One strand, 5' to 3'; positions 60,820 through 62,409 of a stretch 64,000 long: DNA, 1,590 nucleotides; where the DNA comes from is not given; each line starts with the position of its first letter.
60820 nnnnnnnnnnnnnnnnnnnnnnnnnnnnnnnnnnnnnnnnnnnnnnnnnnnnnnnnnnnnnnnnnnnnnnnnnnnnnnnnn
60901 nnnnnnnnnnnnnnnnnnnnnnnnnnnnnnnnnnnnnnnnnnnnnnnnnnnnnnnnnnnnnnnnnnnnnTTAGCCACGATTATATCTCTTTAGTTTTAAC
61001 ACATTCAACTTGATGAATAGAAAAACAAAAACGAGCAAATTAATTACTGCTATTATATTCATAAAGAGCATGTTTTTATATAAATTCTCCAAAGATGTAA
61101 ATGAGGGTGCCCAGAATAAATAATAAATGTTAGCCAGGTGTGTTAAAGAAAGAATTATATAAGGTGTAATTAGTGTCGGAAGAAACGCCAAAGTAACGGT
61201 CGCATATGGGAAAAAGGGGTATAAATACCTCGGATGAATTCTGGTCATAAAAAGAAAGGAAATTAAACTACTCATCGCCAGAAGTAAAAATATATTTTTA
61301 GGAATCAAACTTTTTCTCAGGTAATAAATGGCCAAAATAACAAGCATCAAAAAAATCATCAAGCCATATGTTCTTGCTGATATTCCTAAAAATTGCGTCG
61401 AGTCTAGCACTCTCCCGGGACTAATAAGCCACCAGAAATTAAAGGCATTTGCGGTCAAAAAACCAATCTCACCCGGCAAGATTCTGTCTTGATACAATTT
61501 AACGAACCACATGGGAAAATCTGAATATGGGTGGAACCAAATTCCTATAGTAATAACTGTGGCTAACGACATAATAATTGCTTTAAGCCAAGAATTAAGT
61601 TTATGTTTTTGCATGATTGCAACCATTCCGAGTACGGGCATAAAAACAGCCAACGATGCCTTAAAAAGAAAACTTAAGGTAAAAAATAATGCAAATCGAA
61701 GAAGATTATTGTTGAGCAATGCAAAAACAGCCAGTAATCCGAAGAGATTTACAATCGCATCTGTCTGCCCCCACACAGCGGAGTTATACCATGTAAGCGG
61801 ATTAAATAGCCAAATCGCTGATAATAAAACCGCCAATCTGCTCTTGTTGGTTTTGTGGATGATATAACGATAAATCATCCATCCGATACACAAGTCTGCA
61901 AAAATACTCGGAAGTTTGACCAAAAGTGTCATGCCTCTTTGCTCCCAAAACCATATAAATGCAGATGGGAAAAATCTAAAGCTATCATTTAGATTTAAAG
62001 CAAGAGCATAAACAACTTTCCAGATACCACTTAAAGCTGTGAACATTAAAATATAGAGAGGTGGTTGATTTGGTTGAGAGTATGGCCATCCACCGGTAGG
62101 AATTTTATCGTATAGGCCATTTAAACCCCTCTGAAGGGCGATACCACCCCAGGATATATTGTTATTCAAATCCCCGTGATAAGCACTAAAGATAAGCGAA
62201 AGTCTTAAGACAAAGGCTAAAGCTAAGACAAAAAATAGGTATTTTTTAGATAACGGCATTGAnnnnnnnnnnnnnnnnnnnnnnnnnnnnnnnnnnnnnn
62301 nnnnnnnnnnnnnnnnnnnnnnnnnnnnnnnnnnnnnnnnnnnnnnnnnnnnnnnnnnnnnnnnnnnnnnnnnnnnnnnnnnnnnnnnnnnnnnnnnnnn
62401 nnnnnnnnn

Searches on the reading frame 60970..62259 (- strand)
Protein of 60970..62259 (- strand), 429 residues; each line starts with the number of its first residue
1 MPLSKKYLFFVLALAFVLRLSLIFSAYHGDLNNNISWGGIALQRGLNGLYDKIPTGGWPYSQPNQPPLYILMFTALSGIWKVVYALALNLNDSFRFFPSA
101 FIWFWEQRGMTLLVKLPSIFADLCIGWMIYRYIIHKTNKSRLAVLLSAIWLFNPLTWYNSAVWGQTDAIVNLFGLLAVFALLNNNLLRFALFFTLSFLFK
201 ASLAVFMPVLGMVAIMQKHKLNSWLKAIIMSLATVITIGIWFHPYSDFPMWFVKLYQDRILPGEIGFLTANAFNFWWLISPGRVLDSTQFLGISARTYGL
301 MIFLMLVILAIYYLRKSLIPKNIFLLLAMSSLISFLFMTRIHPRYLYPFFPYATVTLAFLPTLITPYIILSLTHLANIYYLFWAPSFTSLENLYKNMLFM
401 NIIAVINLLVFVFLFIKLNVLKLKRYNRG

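Call 8: search_protein_families(library=pfam, proteins=[window:60970-62259:-], max_evalue=0.001)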
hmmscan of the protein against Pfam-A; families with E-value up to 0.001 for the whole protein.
window:60970-62259:- (429 aa): 0 families

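Call 47: find_encoding_contigs(protein=window:60970-62259:-, flank=10000, max_places=1)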
Protein window:60970-62259:- (429 aa): 24 contigs read that carry it; 1 place shown.
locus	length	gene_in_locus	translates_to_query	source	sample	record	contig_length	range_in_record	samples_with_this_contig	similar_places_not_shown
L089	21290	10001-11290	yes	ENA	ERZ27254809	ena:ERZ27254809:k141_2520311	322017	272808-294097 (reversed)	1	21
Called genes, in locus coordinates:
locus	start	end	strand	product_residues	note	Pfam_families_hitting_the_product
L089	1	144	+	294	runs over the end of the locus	PF00535:Glycos_transf_2, PF10111:Glyco_tranf_2_2 (faint), PF13641:Glyco_tranf_2_3, PF00535:Glycos_transf_2, PF13632:Glyco_trans_2_3 (faint)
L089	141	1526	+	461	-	PF13231:PMT_2 (weak)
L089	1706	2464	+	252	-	PF01209:Ubie_methyltran, PF05175:MTS, PF13489:Methyltransf_23, PF02353:CMAS (weak), PF13847:Methyltransf_31, PF08241:Methyltransf_11, PF08242:Methyltransf_12, PF13649:Methyltransf_25, +1 more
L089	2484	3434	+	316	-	PF00535:Glycos_transf_2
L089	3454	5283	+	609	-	PF13522:GATase_6, PF13537:GATase_7, PF00733:Asn_synthase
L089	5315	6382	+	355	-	PF00293:NUDIX, PF00702:Hydrolase, PF13419:HAD_2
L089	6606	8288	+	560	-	PF13231:PMT_2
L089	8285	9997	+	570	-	PF13231:PMT_2 (faint)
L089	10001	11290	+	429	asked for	-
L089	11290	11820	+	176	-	-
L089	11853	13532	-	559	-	PF13231:PMT_2 (weak)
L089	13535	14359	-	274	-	-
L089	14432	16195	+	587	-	PF10131:PTPS_related (weak)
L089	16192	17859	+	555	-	PF10131:PTPS_related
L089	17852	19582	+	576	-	PF02366:PMT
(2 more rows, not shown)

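Call 89: search_protein_families(library=ncbifam, proteins=[window:60970-62259:-], max_evalue=0.001)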
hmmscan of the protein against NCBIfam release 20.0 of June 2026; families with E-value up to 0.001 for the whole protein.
window:60970-62259:- (429 aa): 0 families
